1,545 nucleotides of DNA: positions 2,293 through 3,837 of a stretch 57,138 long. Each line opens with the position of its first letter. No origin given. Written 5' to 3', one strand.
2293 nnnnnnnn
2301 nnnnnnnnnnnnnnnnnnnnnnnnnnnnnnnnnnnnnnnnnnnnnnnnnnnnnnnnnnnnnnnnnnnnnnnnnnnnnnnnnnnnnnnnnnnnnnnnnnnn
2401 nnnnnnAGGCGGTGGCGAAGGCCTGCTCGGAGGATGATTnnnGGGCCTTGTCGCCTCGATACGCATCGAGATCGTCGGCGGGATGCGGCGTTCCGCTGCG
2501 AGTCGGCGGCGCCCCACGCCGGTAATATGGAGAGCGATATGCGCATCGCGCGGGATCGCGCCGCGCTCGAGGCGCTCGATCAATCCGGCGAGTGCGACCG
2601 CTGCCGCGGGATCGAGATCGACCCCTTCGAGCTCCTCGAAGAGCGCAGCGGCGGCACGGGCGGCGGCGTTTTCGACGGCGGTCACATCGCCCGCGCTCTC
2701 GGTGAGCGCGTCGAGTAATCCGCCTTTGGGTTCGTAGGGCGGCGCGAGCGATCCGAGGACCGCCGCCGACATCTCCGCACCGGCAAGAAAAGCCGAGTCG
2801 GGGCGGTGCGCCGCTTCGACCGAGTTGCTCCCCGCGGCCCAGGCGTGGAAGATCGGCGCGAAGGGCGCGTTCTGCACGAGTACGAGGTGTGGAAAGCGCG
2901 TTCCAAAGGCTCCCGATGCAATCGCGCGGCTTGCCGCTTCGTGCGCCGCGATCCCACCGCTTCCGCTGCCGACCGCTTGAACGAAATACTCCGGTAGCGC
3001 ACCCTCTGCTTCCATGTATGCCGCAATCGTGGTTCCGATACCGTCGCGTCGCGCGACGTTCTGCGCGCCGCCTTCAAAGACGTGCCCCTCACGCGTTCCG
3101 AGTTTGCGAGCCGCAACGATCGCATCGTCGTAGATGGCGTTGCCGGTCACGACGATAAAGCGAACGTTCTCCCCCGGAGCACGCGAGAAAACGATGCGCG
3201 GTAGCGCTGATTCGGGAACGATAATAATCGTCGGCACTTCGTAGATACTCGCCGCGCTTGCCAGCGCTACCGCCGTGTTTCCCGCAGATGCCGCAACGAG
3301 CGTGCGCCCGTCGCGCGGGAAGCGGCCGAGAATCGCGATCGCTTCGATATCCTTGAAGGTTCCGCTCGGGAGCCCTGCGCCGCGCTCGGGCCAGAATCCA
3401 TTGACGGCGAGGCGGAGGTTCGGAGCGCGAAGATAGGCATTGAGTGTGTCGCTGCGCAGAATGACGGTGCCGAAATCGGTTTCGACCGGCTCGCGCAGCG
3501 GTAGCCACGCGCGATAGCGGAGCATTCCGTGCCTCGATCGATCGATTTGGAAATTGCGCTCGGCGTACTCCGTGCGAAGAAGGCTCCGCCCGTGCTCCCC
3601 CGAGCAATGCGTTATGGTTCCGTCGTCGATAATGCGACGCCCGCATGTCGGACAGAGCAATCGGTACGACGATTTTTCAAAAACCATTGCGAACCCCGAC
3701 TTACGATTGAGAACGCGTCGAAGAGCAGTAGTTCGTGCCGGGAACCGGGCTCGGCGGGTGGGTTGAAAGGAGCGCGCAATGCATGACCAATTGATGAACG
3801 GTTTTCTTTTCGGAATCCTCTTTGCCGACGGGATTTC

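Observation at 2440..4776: Heme-oxygenase-like diiron oxidase next to a zinc-ribbon threonine-synthase-like PLP enzyme: candidate orphan amino-acid-tailoring cassette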

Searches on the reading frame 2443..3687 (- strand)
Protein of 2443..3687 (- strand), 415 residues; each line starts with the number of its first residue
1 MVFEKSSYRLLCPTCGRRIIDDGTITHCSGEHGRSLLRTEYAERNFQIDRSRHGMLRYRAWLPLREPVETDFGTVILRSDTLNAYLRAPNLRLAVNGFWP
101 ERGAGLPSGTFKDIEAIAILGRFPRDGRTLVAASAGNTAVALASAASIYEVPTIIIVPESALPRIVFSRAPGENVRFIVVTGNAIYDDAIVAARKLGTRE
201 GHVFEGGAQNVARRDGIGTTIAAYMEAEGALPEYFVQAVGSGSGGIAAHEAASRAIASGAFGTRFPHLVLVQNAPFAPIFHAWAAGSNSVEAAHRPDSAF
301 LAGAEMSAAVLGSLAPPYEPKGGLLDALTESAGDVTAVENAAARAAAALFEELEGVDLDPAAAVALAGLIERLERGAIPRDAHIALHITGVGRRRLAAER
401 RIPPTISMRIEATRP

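Call 3: search_protein_families(library=pfam, proteins=[window:2443-3687:-], max_evalue=0.1)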
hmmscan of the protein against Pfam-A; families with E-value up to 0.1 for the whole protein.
seq(415 aa): 1 family
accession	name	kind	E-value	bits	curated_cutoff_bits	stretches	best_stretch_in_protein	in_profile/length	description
PF00291.31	PALP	-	7.8e-33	114.5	35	1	87-390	12-295/295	Pyridoxal-phosphate dependent enzyme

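Call 4: search_protein_families(library=ncbifam, proteins=[window:2443-3687:-], max_evalue=0.1)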
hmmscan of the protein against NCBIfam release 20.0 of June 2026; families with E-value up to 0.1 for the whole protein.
seq(415 aa): 27 families (the best 25 are shown)
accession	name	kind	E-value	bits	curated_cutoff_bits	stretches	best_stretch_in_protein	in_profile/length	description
TIGR03844.1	cysteate_syn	equivalog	4.6e-112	374.7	324.9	1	8-400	1-387/398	cysteate synthase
NF006050.0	PRK08197.1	equivalog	9.7e-19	67.4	303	1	9-394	8-383/406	threonine synthase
TIGR00260.1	thrC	equivalog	1e-12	47.9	167.1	1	57-392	3-335/340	threonine synthase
NF004170.0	PRK05638.1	equivalog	1.4e-11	43.6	421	1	12-399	4-362/442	threonine synthase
NF004996.0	PRK06381.1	equivalog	3.6e-11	42.7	266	1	105-390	40-316/319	threonine synthase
TIGR01127.1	ilvA_1Cterm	equivalog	4.1e-08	32.6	378.75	1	120-242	39-159/380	threonine ammonia-lyase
NF006094.0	PRK08246.1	subfamily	1.7e-07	31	331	1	108-251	49-190/310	serine/threonine dehydratase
NF005600.0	PRK07334.1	equivalog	4.9e-07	28.7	496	1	127-257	76-201/408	threonine ammonia-lyase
NF006205.0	PRK08329.1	equivalog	1.9e-06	27.1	358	1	10-276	2-248/347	threonine synthase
NF006390.0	PRK08639.1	equivalog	5.2e-06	25.7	421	1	128-246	74-190/418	threonine ammonia-lyase IlvA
NF009130.0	PRK12483.1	subfamily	9.5e-06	24.5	801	1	127-249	85-206/521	threonine ammonia-lyase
NF052478.1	CystDsulMYC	equivalog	4.4e-05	22.9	600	1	126-291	72-232/354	L-cysteine desulfhydrase Cds1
TIGR02079.1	THD1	equivalog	9e-05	21.4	440.55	1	128-247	65-183/410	threonine ammonia-lyase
NF006674.0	PRK09224.1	subfamily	0.00038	19.3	577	1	128-247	74-188/508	threonine ammonia-lyase IlvA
TIGR01124.1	ilvA_2Cterm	equivalog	0.00049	18.8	411.3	1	126-248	62-181/499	threonine ammonia-lyase, biosynthetic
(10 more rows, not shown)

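Call 7: search_solved_structures(query=window:2443-3687:-, max_evalue=0.001, show_alignments=1)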
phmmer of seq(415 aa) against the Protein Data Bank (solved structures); distinct sequences matched with E-value up to 0.001: 7.
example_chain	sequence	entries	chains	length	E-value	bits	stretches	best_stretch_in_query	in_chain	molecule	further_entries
9k3c_A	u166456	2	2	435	3.2e-72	247.1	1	3-399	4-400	Cysteate synthase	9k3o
2zsj_A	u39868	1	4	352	7e-13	51.7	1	84-393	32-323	Threonine synthase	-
1uim_A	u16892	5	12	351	1.7e-12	50.4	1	105-413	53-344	Threonine Synthase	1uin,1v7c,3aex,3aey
2d1f_A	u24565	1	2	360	1.5e-11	47.4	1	105-396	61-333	Threonine synthase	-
6cgq_A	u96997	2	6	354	4.5e-11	45.8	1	103-249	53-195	Threonine synthase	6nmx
2rkb_A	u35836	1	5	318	9.7e-06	28.2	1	107-202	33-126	Serine dehydratase-like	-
1pwe_A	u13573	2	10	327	0.00016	24.2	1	102-242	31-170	L-serine dehydratase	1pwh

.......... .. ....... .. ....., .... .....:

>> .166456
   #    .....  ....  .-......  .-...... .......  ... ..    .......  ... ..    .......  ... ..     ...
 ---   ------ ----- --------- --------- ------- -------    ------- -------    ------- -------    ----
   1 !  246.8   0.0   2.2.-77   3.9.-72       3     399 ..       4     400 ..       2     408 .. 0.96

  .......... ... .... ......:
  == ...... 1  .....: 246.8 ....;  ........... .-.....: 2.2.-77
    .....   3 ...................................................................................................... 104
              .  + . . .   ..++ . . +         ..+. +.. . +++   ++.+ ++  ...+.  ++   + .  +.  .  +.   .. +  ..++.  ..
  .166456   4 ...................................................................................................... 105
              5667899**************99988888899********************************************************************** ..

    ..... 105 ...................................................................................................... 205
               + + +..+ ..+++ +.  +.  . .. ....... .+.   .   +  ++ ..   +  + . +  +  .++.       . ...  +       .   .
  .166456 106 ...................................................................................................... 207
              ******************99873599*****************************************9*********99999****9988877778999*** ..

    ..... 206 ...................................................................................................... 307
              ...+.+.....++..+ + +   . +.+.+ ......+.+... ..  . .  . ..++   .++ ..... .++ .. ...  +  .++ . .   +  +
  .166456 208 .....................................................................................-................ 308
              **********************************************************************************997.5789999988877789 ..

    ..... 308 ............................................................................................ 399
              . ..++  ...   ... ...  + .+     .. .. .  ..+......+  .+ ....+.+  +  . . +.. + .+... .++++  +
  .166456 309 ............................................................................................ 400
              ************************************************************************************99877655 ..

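Call 30: find_homologous_proteins(query=window:2443-3687:-, max_evalue=1e-20)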
Query seq(415 aa) (415 aa): 302 proteins with E <= 1e-20 among 8000 candidates; the best 120 are listed.
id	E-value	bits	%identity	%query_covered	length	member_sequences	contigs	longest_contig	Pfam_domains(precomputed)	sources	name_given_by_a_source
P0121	1.8e-254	862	95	100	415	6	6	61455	PF00291.32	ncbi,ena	-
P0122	7.3e-226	768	86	100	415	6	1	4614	PF00291.32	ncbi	-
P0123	3.8e-222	756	84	100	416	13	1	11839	PF00291.32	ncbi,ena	-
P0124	2.9e-208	710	81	99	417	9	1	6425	PF00291.32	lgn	-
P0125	2.3e-207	707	80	100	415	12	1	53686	PF00291.32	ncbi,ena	-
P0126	4.9e-206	703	81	99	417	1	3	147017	PF00291.32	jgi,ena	-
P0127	2.0e-198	678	78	98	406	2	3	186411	PF00291.32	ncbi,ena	-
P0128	1.1e-117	412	55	93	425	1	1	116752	PF00291.32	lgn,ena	-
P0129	1.4e-117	411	53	95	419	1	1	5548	PF00291.32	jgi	jgi:cysteate synthase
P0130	1.4e-115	405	52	93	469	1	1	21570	PF00291.32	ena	-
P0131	1.6e-115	405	53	95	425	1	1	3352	PF00291.32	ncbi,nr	ncbi:MAG: cysteate synthase [Candidatus Eremiobacteraeota bacterium]|nr:cysteate synthase [Candidatu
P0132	2.8e-115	404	53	93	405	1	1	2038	PF00291.32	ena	-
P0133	7.0e-115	402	51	97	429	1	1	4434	PF00291.32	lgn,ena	-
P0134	7.8e-115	402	53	93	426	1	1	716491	PF00291.32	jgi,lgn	jgi:cysteate synthase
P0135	1.2e-113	398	50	98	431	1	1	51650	PF00291.32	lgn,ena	-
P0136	1.4e-113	398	52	93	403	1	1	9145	PF00291.32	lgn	-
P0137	1.5e-113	398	53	98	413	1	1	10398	PF00291.32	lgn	-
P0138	2.0e-113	398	53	93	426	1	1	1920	PF00291.32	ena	-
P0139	1.3e-112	395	52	93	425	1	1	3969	PF00291.32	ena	-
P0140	4.6e-112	393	51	93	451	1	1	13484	PF00291.32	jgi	jgi:cysteate synthase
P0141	5.3e-112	393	51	93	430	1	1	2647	PF00291.32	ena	-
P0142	1.2e-111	392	50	95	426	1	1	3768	PF00291.32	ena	-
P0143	2.7e-111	391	49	97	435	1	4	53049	PF00291.32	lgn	-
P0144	3.1e-111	390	52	94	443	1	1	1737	PF00291.32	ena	-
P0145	6.9e-111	389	54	93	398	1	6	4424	PF00291.32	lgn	-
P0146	1.3e-110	388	51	93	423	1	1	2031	PF00291.32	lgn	-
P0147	5.3e-110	386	53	93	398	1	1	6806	PF00291.32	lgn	-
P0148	1.9e-109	385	51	93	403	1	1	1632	PF00291.32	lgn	-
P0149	2.2e-109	384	53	93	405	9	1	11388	PF00291.32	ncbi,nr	ncbi:MAG TPA: cysteate synthase [Candidatus Baltobacteraceae bacterium]|nr:cysteate synthase [Candid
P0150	9.2e-109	382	51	93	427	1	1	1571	PF00291.32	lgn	-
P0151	9.7e-109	382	52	93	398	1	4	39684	PF00291.32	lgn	-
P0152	1.3e-108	382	53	93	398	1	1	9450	PF00291.32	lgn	-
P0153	1.0e-107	379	49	99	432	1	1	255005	PF00291.32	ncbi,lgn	-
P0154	2.6e-107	378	53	92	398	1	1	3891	PF00291.32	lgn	-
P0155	6.9e-107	376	50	94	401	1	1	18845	PF00291.32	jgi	jgi:cysteate synthase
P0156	7.9e-107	376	53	93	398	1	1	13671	PF00291.32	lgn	-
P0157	2.5e-106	374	52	92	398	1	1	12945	PF00291.32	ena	-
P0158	4.5e-106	373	52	93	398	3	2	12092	PF00291.32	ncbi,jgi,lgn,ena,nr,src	ncbi:MAG TPA: cysteate synthase [Candidatus Baltobacteraceae bacterium]|nr:cysteate synthase [Candid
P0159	6.1e-106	373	51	93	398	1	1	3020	PF00291.32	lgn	-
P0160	7.2e-106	373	54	81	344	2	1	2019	PF00291.32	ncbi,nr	ncbi:MAG: cysteate synthase, partial [Candidatus Eremiobacteraeota bacterium]|nr:cysteate synthase [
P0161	9.9e-106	372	49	93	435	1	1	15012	PF00291.32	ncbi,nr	ncbi:MAG: cysteate synthase [Candidatus Eremiobacteraeota bacterium]|nr:cysteate synthase [Candidatu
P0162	1.9e-105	371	52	93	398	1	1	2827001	PF00291.32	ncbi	-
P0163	9.4e-105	369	51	94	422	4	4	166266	PF00291.32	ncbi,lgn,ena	-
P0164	1.9e-102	362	49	94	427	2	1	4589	PF00291.32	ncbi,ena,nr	ncbi:MAG TPA: cysteate synthase [Candidatus Baltobacteraceae bacterium]|nr:cysteate synthase [Candid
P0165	7.2e-102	360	49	95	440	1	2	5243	PF00291.32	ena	-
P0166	1.2e-101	359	47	94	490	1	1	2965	PF00291.32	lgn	-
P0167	2.0e-101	358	47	98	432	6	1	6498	PF00291.32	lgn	-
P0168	4.8e-101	357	51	93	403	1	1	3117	PF00291.32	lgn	-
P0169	1.5e-100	355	49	97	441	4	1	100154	PF00291.32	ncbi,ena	-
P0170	1.6e-100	355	47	99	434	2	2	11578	PF00291.32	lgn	-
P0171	5.4e-100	353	48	98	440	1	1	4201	PF00291.32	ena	-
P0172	6.6e-100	353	44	97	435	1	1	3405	PF00291.32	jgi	jgi:cysteate synthase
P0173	1.7e-99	352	46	96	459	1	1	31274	PF00291.32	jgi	jgi:cysteate synthase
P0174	2.1e-99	352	48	97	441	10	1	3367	PF00291.32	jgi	jgi:cysteate synthase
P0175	4.3e-99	350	47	93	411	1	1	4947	PF00291.32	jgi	jgi:cysteate synthase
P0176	1.4e-98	349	48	94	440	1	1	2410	PF00291.32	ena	-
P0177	2.1e-98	348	44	96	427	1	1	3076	PF00291.32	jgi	-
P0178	7.6e-98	346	44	96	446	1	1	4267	PF00291.32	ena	-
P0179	8.4e-98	346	44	98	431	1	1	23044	PF00291.32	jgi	-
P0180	1.0e-97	346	51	92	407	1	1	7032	PF00291.32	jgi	jgi:cysteate synthase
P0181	2.9e-97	344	50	93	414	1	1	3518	PF00291.32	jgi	jgi:cysteate synthase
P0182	3.5e-97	344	43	96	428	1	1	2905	PF00291.32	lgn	-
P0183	5.2e-97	344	48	95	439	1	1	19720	PF00291.32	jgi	jgi:cysteate synthase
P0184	1.9e-96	342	49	93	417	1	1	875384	PF00291.32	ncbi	-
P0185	2.2e-95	338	45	93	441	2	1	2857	PF00291.32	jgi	jgi:cysteate synthase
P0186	1.3e-94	336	45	95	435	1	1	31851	PF00291.32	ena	-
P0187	2.4e-94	335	45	93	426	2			PF00291.32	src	-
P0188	4.8e-94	334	42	95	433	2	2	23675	PF00291.32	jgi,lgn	jgi:cysteate synthase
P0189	2.2e-93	332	45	97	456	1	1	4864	PF00291.32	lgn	-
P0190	7.1e-93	330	44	93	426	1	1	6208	PF00291.32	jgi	jgi:cysteate synthase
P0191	8.5e-93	330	43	95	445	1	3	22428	PF00291.32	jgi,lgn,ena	jgi:cysteate synthase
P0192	9.1e-93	330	41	98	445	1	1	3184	PF00291.32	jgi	jgi:cysteate synthase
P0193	1.1e-92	329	51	82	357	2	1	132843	PF00291.32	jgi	jgi:cysteate synthase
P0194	1.5e-92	329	43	98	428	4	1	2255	PF00291.32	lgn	-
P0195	1.9e-92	329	44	91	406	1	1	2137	PF00291.32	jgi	-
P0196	3.1e-92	328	48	93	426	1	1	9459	PF00291.32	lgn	-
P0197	1.5e-91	326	49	92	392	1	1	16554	PF00291.32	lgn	-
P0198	1.5e-91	326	41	96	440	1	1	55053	PF00291.32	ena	-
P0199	2.2e-91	325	43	95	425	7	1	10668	PF00291.32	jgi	jgi:cysteate synthase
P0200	4.4e-91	324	46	98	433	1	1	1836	PF00291.32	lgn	-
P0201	5.1e-91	324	45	93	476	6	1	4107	PF00291.32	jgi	jgi:cysteate synthase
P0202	1.2e-90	323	45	97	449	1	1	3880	PF00291.32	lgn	-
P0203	7.7e-90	320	45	93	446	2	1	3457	PF00291.32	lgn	-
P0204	1.2e-89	319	41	99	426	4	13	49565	PF00291.32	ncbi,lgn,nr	ncbi:cysteate synthase [bacterium]|nr:cysteate synthase [bacterium]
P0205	1.2e-89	319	44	95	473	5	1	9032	PF00291.32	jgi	jgi:cysteate synthase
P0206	1.8e-89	319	43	96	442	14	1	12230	PF00291.32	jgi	jgi:cysteate synthase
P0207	2.0e-89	319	44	92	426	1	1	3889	PF00291.32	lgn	-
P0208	2.1e-89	319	44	100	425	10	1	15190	PF00291.32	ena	-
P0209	3.4e-89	318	43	93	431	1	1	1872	PF00291.32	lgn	-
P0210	1.0e-88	316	46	94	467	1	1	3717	PF00291.32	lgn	-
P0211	1.7e-88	316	42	98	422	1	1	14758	PF00291.32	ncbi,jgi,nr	ncbi:MAG TPA: cysteate synthase [Leptolyngbya sp.]|jgi:cysteate synthase|nr:cysteate synthase [Lepto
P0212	3.4e-88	315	43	96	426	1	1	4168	PF00291.32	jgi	jgi:cysteate synthase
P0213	6.6e-88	314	44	95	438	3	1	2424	PF00291.32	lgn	-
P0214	8.6e-88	313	43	97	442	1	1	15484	PF00291.32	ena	-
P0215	8.7e-88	313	45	95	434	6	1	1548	PF00291.32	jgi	jgi:cysteate synthase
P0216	2.3e-87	312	43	98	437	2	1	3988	PF00291.32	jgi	jgi:cysteate synthase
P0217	2.8e-87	312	44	100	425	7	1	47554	PF00291.32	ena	-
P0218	3.0e-87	311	45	94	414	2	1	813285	PF00291.32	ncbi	ncbi:cysteate synthase [Actinokineospora sp. 24-640]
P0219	3.4e-87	311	43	98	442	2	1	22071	PF00291.32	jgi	jgi:cysteate synthase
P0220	5.1e-87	311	44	95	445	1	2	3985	PF00291.32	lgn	-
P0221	1.2e-86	310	43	96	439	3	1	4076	PF00291.32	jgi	jgi:cysteate synthase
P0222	1.8e-86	309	45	95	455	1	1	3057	PF00291.32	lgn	-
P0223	3.7e-86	308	44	95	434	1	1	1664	PF00291.32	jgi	jgi:cysteate synthase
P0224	3.8e-86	308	43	99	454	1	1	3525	PF00291.32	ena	-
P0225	1.2e-85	306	46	81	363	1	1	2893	PF00291.32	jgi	jgi:cysteate synthase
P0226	3.1e-85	305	45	93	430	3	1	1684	PF00291.32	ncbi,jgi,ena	jgi:cysteate synthase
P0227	3.4e-85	305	44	98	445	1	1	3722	PF00291.32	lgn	-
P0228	5.2e-85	304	44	98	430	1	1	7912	PF00291.32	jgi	jgi:cysteate synthase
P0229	5.3e-85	304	42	96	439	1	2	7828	PF00291.32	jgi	jgi:cysteate synthase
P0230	7.3e-85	304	45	96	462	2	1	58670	PF00291.32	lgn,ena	-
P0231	8.2e-85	303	45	94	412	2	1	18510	PF00291.32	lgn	-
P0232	8.7e-85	303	45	92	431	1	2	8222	PF00291.32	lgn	-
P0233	1.6e-84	303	44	93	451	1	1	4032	PF00291.32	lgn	-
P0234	1.8e-84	302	44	93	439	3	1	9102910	PF00291.32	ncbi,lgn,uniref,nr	ncbi:cysteate synthase [Kitasatospora sp. NBC_01302]|uniref:cysteate synthase n=1 Tax=Kitasatospora 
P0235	4.6e-84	301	43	96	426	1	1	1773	PF00291.32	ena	-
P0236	5.1e-84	301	45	88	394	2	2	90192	PF00291.32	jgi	jgi:cysteate synthase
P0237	1.2e-83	300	45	94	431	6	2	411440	PF00291.32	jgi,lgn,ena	-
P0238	1.5e-83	299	41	99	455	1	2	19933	PF00291.32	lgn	-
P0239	2.4e-83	299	43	95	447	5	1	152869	PF00291.32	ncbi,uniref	ncbi:cysteate synthase [Streptomyces sp. NPDC088348]|uniref:cysteate synthase n=1 Tax=Streptomyces s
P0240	2.8e-83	298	45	96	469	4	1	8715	PF00291.32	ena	-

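Call 32: find_encoding_contigs(protein=P0162, flank=7000, max_places=2)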
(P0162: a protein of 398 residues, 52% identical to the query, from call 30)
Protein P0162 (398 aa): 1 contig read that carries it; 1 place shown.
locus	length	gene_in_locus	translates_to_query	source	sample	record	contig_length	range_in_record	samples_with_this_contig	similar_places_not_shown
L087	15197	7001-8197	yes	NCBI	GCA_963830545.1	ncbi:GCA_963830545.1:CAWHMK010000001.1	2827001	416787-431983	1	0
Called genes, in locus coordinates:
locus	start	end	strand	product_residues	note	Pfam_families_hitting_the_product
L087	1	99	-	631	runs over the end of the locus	PF11741:AMIN (faint), PF01520:Amidase_3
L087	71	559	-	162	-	PF10646:Germane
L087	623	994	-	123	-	-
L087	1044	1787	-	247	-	PF00072:Response_reg, PF00486:Trans_reg_C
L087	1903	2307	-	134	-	PF13581:HATPase_c_2, PF02518:HATPase_c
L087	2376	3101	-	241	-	PF01904:DUF72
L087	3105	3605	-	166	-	-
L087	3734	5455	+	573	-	PF00654:Voltage_CLC, PF00571:CBS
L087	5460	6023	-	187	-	PF00265:TK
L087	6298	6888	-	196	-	-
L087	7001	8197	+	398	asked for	PF00291:PALP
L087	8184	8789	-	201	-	PF04299:FMN_bind_2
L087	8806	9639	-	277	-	PF00487:FA_desaturase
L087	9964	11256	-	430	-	PF04851:ResIII, PF00270:DEAD, PF00271:Helicase_C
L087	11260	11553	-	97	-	PF14417:MEDS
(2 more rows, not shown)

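Call 33: find_encoding_contigs(protein=P0153, flank=7000, max_places=2)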
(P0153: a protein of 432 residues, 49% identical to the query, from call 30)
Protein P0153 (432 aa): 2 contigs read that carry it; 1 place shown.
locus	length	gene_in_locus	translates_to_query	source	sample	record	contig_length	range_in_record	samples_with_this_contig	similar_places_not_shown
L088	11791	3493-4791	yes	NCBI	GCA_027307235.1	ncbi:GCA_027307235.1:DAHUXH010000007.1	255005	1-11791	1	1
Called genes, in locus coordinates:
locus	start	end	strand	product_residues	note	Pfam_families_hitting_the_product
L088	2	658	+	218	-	?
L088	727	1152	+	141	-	PF13673:Acetyltransf_10 (weak), PF00583:Acetyltransf_1, PF13508:Acetyltransf_7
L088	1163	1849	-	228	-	-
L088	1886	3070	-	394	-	-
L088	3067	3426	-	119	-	PF13473:Cupredoxin_1, PF00116:COX2 (weak)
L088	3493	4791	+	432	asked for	PF00291:PALP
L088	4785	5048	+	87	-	PF04193:PQ-loop, PF03083:MtN3_slv (weak)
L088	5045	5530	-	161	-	PF01641:SelR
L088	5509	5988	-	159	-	PF01625:PMSR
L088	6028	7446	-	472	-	PF13354:Beta-lactamase2 (faint), PF02113:Peptidase_S13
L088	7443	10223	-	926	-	PF00425:Chorismate_bind, PF01063:Aminotran_4, PF20511:PMI_typeI_cat (weak)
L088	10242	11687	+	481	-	PF01288:HPPK, PF02649:GCHY-1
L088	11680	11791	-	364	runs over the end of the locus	PF08984:DUF1858, PF01656:CbiA (weak), PF10609:ParA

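Call 34: find_encoding_contigs(protein=P0134, flank=7000, max_places=2)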
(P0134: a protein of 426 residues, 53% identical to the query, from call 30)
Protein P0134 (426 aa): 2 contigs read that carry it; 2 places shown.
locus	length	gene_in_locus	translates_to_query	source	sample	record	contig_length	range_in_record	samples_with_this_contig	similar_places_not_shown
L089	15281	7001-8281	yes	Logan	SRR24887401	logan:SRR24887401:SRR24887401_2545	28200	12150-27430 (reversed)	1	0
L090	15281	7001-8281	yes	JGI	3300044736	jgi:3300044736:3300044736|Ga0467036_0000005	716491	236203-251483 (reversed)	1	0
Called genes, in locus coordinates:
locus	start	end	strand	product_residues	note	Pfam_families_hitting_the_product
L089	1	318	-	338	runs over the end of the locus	PF04055:Radical_SAM, PF06463:Mob_synth_C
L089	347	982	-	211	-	-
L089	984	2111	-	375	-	PF08331:QueG_DUF1730, PF13484:Fer4_16, PF00514:Arm (faint), PF02985:HEAT (faint), PF03130:HEAT_PBS (faint), PF13513:HEAT_EZ (weak), PF13646:HEAT_2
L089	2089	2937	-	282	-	PF00248:Aldo_ket_red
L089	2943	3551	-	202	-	PF00908:dTDP_sugar_isom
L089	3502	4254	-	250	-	PF12146:Hydrolase_4, PF00561:Abhydrolase_1, PF12697:Abhydrolase_6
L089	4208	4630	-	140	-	PF02391:MoaE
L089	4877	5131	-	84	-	-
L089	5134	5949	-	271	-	PF00702:Hydrolase, PF08282:Hydrolase_3, PF12710:HAD (faint), PF05116:S6PP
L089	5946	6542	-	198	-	PF13302:Acetyltransf_3, PF13523:Acetyltransf_8 (weak), PF00583:Acetyltransf_1, PF13508:Acetyltransf_7 (weak)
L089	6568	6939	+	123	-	-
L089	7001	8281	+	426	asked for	PF00291:PALP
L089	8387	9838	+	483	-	-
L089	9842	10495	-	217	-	-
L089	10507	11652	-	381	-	PF00266:Aminotran_5, PF01041:DegT_DnrJ_EryC1 (weak)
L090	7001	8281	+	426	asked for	PF00291:PALP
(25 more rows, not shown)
